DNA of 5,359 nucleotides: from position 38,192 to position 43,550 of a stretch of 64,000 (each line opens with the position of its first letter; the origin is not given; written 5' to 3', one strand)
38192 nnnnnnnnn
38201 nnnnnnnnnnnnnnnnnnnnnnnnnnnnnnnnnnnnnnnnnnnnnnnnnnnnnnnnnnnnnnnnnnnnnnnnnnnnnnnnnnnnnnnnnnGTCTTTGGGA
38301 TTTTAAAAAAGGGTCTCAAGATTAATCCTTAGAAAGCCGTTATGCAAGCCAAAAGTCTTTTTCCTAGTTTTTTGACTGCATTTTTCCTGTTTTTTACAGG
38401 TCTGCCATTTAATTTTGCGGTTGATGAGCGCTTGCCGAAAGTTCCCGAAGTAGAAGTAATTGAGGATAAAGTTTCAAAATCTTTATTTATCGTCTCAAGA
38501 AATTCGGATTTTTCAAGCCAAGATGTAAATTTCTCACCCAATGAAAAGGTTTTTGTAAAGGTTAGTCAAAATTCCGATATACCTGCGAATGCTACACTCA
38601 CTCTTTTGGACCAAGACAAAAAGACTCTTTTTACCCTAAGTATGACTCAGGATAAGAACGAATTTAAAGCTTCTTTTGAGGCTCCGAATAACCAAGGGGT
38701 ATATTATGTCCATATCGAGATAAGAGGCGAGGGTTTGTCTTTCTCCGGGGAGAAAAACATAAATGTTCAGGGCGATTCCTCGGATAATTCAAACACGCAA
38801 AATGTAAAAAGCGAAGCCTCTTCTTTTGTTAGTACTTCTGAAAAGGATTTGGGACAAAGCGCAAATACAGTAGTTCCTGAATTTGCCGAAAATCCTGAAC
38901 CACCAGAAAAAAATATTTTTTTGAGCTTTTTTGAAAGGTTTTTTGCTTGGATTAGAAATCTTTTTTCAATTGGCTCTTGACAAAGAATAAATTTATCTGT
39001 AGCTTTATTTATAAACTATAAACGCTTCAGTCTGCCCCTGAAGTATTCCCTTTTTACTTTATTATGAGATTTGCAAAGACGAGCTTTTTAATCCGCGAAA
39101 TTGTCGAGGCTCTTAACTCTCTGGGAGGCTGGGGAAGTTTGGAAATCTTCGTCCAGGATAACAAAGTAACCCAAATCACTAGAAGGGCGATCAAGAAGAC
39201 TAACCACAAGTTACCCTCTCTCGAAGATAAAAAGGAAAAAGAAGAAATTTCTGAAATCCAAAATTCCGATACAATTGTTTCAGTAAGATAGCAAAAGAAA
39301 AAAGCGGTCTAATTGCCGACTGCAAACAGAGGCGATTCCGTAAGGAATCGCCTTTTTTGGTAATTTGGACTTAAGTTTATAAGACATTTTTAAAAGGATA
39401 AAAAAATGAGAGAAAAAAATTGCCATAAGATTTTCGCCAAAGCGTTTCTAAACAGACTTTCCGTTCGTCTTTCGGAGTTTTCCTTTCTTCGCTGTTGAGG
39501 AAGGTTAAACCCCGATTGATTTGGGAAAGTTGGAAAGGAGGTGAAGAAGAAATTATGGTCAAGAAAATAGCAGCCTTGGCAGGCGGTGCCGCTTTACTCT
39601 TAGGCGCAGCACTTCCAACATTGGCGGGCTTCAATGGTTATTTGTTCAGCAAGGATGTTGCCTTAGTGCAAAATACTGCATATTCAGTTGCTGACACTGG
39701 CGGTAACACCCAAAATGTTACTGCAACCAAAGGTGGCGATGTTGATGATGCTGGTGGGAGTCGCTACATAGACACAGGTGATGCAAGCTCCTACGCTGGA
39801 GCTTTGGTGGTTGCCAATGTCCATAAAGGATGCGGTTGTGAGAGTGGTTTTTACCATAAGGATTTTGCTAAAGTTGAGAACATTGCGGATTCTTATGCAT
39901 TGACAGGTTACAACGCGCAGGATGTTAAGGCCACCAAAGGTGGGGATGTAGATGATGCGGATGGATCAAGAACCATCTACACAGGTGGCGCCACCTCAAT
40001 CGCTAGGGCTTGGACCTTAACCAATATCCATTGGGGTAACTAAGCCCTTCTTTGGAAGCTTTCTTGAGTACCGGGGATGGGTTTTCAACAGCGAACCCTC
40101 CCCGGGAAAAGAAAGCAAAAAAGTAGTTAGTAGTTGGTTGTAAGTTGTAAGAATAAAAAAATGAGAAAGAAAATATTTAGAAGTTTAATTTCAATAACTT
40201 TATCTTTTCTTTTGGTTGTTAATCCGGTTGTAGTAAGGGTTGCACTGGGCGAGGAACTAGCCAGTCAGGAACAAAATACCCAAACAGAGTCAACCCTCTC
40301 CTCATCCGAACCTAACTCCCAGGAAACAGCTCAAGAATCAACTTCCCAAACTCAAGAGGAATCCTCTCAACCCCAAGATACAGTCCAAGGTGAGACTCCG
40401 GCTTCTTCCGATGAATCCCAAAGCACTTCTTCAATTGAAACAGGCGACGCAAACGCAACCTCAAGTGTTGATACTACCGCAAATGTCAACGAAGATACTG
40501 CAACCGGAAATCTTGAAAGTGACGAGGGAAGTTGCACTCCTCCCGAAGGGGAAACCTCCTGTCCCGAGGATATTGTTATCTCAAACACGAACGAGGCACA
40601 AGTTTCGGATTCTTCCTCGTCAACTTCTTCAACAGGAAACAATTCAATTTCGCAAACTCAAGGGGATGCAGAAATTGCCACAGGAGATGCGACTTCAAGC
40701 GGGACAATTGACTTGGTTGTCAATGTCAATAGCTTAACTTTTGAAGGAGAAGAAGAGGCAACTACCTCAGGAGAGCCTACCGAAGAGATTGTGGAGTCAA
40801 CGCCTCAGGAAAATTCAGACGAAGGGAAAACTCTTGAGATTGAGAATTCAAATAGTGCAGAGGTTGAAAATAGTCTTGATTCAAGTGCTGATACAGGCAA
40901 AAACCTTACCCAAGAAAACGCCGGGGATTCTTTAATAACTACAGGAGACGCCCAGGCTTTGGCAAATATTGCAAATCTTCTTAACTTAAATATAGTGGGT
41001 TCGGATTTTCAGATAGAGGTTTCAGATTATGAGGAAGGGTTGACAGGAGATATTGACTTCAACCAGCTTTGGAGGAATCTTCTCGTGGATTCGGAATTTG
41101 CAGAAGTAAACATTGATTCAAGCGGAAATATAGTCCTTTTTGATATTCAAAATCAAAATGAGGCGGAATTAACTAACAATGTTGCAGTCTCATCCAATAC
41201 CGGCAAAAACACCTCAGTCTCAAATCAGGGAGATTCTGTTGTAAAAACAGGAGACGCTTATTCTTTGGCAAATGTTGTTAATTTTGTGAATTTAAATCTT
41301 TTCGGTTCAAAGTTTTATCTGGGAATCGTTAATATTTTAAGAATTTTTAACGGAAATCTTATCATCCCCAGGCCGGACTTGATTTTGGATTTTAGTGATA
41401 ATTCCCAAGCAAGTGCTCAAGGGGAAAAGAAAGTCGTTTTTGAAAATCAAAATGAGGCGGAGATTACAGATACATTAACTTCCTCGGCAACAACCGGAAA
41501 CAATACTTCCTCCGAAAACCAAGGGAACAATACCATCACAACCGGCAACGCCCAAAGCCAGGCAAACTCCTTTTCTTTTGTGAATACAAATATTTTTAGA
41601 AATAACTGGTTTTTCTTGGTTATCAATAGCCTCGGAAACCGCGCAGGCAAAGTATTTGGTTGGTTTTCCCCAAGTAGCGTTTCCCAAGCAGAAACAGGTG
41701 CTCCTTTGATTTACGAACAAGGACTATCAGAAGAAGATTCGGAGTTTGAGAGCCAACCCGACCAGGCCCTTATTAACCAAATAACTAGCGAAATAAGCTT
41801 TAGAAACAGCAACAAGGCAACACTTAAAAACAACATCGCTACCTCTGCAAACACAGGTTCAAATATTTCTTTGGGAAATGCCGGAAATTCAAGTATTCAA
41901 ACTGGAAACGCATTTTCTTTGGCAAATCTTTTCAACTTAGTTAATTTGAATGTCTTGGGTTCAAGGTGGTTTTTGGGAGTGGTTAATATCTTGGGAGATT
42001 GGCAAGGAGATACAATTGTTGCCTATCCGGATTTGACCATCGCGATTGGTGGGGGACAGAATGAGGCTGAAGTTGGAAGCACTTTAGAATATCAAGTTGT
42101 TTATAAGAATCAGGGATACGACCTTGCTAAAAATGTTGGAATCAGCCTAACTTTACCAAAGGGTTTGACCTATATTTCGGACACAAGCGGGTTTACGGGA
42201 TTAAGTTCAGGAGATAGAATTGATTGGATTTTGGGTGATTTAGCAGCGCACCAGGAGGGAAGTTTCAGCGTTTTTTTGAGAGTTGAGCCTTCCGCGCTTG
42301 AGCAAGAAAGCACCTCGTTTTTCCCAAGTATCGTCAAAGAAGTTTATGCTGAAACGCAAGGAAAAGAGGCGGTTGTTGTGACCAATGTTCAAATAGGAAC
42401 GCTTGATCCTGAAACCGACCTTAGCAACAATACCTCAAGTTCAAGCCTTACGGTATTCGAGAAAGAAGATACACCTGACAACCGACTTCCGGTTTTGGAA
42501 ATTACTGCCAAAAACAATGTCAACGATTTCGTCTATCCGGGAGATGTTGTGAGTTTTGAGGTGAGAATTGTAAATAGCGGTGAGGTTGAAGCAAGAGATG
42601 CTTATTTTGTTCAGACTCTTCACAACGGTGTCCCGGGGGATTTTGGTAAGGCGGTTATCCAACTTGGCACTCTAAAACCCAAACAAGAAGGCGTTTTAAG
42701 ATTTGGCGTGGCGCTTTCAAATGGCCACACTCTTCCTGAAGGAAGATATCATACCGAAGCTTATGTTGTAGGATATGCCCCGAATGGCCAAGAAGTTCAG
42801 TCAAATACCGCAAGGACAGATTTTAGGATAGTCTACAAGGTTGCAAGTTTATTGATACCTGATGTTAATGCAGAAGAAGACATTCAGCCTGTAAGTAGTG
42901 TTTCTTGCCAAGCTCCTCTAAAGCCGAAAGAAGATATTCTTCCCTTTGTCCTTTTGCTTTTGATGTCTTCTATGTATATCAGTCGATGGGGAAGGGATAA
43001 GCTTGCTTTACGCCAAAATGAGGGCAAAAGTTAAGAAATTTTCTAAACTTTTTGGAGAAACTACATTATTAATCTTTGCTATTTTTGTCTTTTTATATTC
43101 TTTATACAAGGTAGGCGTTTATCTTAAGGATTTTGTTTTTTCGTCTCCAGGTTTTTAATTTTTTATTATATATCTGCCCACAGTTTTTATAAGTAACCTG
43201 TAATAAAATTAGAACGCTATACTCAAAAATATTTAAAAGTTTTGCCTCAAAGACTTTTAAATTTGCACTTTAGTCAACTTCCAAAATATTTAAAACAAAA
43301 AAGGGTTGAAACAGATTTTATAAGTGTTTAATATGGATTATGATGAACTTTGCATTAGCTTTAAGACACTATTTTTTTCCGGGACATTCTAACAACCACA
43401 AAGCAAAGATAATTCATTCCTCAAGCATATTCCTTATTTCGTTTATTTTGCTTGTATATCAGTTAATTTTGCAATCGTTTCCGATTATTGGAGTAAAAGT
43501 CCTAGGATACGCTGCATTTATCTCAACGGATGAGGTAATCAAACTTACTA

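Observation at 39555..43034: Two adjacent secreted proteins built from a shared ~40-aa TGxN-GD-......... repeat, a possibly undescribed surface-repeat family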

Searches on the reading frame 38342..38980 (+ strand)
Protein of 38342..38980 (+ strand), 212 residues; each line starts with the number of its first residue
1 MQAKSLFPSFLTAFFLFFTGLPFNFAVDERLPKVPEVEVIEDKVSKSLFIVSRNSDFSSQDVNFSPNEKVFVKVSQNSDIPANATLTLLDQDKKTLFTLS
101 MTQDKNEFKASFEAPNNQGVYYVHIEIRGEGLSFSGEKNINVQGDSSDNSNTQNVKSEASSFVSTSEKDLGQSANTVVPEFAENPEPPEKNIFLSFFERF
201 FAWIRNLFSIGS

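Call 3: search_protein_families(library=pfam, proteins=[window:38342-38980:+], max_evalue=1)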
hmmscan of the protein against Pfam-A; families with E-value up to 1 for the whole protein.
window:38342-38980:+ (212 aa): 2 families
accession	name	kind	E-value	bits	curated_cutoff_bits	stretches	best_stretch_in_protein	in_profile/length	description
PF04151.21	PPC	-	0.097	14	25.9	1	72-125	17-68/70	Bacterial pre-peptidase C-terminal domain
PF23358.1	OST48_MD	-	0.11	12.9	27.9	1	99-138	59-100/145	OST48 middle domain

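Call 4: search_protein_families(library=ncbifam, proteins=[window:38342-38980:+], max_evalue=1)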
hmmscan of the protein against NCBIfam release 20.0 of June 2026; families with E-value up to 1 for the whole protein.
window:38342-38980:+ (212 aa): 0 families

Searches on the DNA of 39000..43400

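Call 85: search_rna_families(source=window, start=39000, end=43400, threshold=evalue, max_evalue=1)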
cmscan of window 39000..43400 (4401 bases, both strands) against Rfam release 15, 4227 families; matches with E-value up to 1: 2.
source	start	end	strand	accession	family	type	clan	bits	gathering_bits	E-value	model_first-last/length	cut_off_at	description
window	39999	40117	-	RF00602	SCARNA21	Gene; snRNA; snoRNA; scaRNA;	-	20.7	60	0.24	1-140/140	no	Small Cajal body specific RNA 21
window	39211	39366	+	RF00084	CsrC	Gene; sRNA;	CL00106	17.7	61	0.029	1-255/255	no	CsrC RNA family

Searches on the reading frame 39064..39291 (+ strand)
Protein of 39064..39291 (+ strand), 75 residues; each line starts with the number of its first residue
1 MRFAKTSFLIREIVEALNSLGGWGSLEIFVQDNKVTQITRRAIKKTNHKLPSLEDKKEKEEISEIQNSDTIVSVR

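Call 3: search_protein_families(library=pfam, proteins=[window:39064-39291:+], max_evalue=1)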
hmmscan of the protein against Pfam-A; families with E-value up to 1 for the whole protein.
window:39064-39291:+ (75 aa): 3 families
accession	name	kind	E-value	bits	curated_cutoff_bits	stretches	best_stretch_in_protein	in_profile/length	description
PF10055.14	DUF2292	-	3.9e-06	26.8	22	1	10-40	2-31/37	Uncharacterized small protein (DUF2292)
PF21889.1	TPR1-like_2nd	-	0.0069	17.1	27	1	13-70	45-102/125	TPR1-like, CTLH-containing domain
PF02312.22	CBF_beta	-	0.053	13.6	25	1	17-62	115-161/167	Core binding factor beta subunit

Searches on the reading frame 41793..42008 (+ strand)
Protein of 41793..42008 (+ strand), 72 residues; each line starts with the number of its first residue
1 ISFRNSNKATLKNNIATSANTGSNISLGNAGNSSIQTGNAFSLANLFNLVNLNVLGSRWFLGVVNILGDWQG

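Call 50: search_protein_representatives(alignment_id=A4)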
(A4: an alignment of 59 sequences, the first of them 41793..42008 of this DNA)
Query: 59 sequences, 71 profile positions. Proteins with E-value up to 0.001 (for the whole library): 3623; up to 1e-10: 2421; up to 1e-30: 1189. The best 150 are listed.
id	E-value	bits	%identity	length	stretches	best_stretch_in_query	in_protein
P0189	6.3e-105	359.4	-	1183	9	2-71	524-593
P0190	1.5e-97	335.7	-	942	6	2-71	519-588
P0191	6.3e-92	317.7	-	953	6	2-71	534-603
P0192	1.9e-89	309.8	-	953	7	3-71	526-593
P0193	2.2e-89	309.6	-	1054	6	2-71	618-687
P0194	2.9e-88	306.0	-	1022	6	2-71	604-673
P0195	5.8e-88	305.0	-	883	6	2-71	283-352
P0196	2.1e-86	300.0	-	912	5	2-71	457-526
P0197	2.6e-86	299.7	-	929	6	2-71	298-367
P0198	3.8e-85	296.0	-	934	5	2-71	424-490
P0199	2.4e-84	293.4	-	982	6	3-71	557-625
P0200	4.6e-84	292.5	-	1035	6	2-71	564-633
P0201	8.6e-84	291.6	-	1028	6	2-71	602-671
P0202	1.1e-83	291.3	-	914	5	2-71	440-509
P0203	4.4e-83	289.4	-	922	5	2-71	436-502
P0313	5.9e-66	234.5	-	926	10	2-52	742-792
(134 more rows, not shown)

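Call 52: search_protein_families(library=pfam, proteins=[P0189, P0313], max_evalue=0.01)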
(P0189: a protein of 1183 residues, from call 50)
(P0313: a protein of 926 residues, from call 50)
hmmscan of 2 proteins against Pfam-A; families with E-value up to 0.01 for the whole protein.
P0189 (1183 aa): 0 families

P0313 (926 aa): 0 families
